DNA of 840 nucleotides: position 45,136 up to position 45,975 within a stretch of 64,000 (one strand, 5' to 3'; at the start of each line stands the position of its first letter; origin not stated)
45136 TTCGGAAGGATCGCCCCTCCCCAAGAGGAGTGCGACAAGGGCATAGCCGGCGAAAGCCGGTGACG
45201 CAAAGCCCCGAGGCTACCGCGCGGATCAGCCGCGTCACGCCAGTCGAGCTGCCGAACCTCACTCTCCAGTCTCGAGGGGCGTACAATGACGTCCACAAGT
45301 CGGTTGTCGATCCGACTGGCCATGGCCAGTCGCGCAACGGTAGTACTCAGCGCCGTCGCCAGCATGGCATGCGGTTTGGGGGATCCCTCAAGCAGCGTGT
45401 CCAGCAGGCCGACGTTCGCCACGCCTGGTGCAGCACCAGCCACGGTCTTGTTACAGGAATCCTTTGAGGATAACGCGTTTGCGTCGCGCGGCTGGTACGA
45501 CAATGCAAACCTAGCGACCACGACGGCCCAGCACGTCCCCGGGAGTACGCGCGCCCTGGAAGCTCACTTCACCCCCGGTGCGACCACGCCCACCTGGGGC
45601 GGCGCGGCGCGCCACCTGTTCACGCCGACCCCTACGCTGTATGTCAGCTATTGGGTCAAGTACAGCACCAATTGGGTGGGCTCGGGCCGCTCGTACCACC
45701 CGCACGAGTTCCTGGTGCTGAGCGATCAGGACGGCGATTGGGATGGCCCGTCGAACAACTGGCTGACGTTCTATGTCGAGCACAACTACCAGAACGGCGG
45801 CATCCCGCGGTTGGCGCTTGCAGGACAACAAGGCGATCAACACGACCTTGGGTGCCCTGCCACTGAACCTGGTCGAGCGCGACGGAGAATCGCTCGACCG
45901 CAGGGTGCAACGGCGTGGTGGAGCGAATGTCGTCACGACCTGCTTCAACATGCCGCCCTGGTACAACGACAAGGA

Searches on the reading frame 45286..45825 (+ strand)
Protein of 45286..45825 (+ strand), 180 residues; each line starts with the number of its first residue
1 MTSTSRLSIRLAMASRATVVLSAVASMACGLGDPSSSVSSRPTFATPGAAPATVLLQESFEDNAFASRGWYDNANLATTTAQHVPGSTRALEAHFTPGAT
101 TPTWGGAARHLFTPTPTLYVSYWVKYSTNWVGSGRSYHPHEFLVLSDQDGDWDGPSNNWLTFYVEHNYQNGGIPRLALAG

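Call 12: find_homologous_proteins(query=window:45286-45825:+)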
Query seq(180 aa) (180 aa): 107 proteins with E <= 0.001 among 687 candidates.
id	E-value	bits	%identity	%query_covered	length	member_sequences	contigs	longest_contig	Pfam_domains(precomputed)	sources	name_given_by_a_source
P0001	1.7e-78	281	69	99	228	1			-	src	-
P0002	1.1e-74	269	68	99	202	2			-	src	-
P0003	7.2e-74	266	68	99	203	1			-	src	-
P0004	2.2e-72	261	63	99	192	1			-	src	-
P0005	4.1e-69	250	64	99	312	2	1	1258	-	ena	-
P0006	6.9e-68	246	64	99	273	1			-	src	-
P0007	7.1e-67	243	64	99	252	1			-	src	-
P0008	9.1e-66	240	79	73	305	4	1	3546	-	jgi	jgi:hypothetical protein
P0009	3.7e-65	238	77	70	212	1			-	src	-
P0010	8.8e-65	236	62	99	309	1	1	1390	-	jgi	jgi:hypothetical protein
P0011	5.9e-64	234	60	99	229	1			-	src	-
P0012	1.9e-61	225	74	71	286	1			-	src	-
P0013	3.5e-61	225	79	69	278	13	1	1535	-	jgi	-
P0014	3.2e-59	218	57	99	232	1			-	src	-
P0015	5.2e-59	218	75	69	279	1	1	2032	-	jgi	-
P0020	1.6e-56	209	72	69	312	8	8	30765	-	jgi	-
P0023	6.3e-56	207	69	69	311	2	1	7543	PF14099.14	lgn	-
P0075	6.6e-36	142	50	84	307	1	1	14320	PF14099.14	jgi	jgi:hypothetical protein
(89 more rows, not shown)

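Call 20: find_related_loci(query=window:45286-45825:+, collection=genome_contigs, flank=6000)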
Query seq(180 aa) (180 aa) in genome_contigs; peptide patterns used: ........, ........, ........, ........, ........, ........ (x = any residue, [..] = any of these).
394 stretches matched a pattern; 21 encode a relative of the query (tblastn E <= 1e-3); 21 distinct loci.
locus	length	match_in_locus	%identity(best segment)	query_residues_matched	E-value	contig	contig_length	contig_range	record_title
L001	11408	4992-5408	72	39-178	8e-68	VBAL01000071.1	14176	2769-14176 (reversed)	MAG: Bacillati bacterium ANGP1 isolate NP_4 14_1009_12_40cm_scaffold_13089, whole genome shotgun sequence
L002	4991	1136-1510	78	53-177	7e-67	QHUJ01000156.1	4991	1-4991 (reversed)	MAG: Gemmatimonadetes bacterium isolate AG30 14_0929_12_40cm_scaffold_14074_curated, whole genome shotgun sequence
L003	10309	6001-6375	74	54-178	4e-64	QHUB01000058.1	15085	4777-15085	MAG: Gemmatimonadetes bacterium isolate AG38 14_0903_02_30cm_scaffold_1660_curated, whole genome shotgun sequence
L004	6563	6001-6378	70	52-178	3e-57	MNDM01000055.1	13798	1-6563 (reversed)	MAG: Nitrospirae bacterium 13_2_20CM_2_62_8 13_2_20cm_2_scaffold_3434, whole genome shotgun sequence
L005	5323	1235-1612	69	52-178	4e-57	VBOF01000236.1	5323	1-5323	MAG: Nitrospirae bacterium isolate NS_3 14_0929_09_30cm_scaffold_22489, whole genome shotgun sequence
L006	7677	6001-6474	57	22-178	8e-56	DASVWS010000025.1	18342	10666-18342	MAG TPA_asm: Gemmatimonadaceae bacterium isolate SMAG_U2554 k141_322174, whole genome shotgun sequence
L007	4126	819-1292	58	24-178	4e-53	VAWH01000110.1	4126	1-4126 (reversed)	MAG: Actinobacteria bacterium isolate AC_1 14_1009_16_30cm_scaffold_132618, whole genome shotgun sequence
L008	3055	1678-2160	55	27-178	3e-53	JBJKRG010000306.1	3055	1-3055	MAG: Gemmatimonadaceae bacterium isolate Bin_53 S1Ck127_2242356_flag_1_multi_8.9010_len_3055, whole genome shotgun seque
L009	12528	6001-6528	51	2-178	2e-52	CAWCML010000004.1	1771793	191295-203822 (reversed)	MAG: uncultured Gemmatimonadaceae bacterium isolate MFD05502.bin.2.137 genome assembly, contig: contig_31164, whole geno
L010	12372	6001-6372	66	55-178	2e-52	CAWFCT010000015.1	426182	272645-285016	MAG: uncultured Gemmatimonadaceae bacterium isolate MFD02416.bin.1.360 genome assembly, contig: contig_67437, whole geno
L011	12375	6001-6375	61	54-178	1e-49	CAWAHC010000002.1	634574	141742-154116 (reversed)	MAG: uncultured Gemmatimonadaceae bacterium isolate MFD02416.bin.1.418 genome assembly, contig: contig_17383, whole geno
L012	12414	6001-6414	55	38-178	2e-45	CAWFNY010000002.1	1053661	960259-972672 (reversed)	MAG: uncultured Gemmatimonadales bacterium isolate MFD05942.bin.1.314 genome assembly, contig: contig_20318, whole genom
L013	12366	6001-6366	59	55-178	4e-45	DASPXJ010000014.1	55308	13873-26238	MAG TPA_asm: Gemmatimonadales bacterium isolate SMAG_U11564 k141_839025, whole genome shotgun sequence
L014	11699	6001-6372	55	53-176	2e-43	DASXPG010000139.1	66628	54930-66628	MAG TPA_asm: Gemmatimonadales bacterium isolate SMAG_U5402 k141_6852853, whole genome shotgun sequence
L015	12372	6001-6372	57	54-178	3e-43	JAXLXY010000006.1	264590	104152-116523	MAG: Gemmatimonadales bacterium isolate STL-GEM4 C1.156.fa-6, whole genome shotgun sequence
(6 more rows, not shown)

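Call 64: search_protein_families(library=pfam, proteins=[P0010, P0020, P0023, P0075], max_evalue=0.1)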
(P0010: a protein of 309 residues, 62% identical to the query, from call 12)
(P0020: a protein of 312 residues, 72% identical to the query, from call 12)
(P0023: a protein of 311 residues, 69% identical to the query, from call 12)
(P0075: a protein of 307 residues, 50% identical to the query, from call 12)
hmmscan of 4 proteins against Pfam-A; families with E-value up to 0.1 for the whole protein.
P0010 (309 aa): 3 families
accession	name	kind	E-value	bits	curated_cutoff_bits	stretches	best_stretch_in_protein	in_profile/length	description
PF21294.4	Polysacc_lyase_14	-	0.0012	19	27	1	255-306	139-186/215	Polysaccharide lyase 14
PF06439.18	3keto-disac_hyd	-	0.0063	17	26.8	1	255-301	124-159/187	3-keto-disaccharide hydrolase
PF14099.13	Polysacc_lyase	-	0.043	14.1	29.9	1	246-301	133-182/210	Polysaccharide lyase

P0020 (312 aa): 2 families
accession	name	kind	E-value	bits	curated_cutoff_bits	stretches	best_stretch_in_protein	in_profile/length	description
PF21294.4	Polysacc_lyase_14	-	0.0042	17.3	27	1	227-279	139-187/215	Polysaccharide lyase 14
PF15590.11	Imm27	-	0.024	15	27.3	1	131-157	36-64/67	Immunity protein 27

P0023 (311 aa): 2 families
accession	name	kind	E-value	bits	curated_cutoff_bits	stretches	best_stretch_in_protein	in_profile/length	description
PF14099.13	Polysacc_lyase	-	5.7e-06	26.8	29.9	1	212-304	127-209/210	Polysaccharide lyase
PF05757.16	PsbQ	-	0.029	14.9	26.9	1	6-38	43-75/204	Oxygen evolving enhancer protein 3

P0075 (307 aa): 2 families
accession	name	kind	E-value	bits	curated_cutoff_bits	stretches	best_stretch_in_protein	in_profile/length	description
PF14099.13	Polysacc_lyase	-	3.1e-06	27.6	29.9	1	187-297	103-209/210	Polysaccharide lyase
PF21294.4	Polysacc_lyase_14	-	0.00014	22.1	27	1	220-280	139-193/215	Polysaccharide lyase 14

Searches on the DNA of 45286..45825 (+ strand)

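Call 21: search_rna_families(sources=[L001, L002, L003, L004, L005, L006, L007, L008, L009, L010, L011, L012], threshold=gathering)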
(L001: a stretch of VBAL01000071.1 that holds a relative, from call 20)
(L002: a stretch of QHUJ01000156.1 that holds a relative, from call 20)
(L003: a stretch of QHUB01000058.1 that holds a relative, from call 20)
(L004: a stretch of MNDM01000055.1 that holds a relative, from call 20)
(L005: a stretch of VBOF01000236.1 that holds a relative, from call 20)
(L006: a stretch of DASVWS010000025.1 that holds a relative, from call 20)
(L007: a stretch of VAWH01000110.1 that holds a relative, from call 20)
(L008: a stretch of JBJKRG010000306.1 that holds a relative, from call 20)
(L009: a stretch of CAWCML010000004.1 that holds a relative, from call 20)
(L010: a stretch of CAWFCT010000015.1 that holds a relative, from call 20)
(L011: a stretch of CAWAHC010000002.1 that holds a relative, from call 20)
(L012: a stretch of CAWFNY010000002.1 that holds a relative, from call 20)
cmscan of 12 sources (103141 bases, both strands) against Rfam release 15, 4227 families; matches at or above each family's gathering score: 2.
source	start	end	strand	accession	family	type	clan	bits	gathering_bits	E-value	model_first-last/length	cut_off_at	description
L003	3465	3555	+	RF01051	c-di-GMP-I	Cis-reg; riboswitch;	CL00126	66.9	35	1e-10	1-87/87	no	c-di-GMP-I riboswitch aptamer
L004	2345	2425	+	RF03167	c-di-GMP-I-GGC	Cis-reg; riboswitch;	CL00126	65.2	59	6.1e-13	1-80/80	no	c-di-GMP-I-GGC riboswitch aptamer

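Call 22: search_rna_families(sources=[L013, L014, L015, L016, L017, L018, L019, L020, L021], threshold=gathering)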
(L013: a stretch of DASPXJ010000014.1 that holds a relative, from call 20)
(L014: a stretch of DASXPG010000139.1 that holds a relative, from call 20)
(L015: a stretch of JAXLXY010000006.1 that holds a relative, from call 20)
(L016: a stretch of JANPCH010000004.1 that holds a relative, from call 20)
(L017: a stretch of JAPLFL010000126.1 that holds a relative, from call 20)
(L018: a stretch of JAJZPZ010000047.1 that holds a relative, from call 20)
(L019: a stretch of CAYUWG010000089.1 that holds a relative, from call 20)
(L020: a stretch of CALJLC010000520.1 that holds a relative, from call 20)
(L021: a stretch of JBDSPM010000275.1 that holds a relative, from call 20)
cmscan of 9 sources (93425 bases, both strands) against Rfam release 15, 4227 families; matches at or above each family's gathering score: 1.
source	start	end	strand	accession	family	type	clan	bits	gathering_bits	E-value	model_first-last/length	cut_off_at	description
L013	4768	4856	+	RF01051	c-di-GMP-I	Cis-reg; riboswitch;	CL00126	59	35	7.9e-09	1-87/87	no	c-di-GMP-I riboswitch aptamer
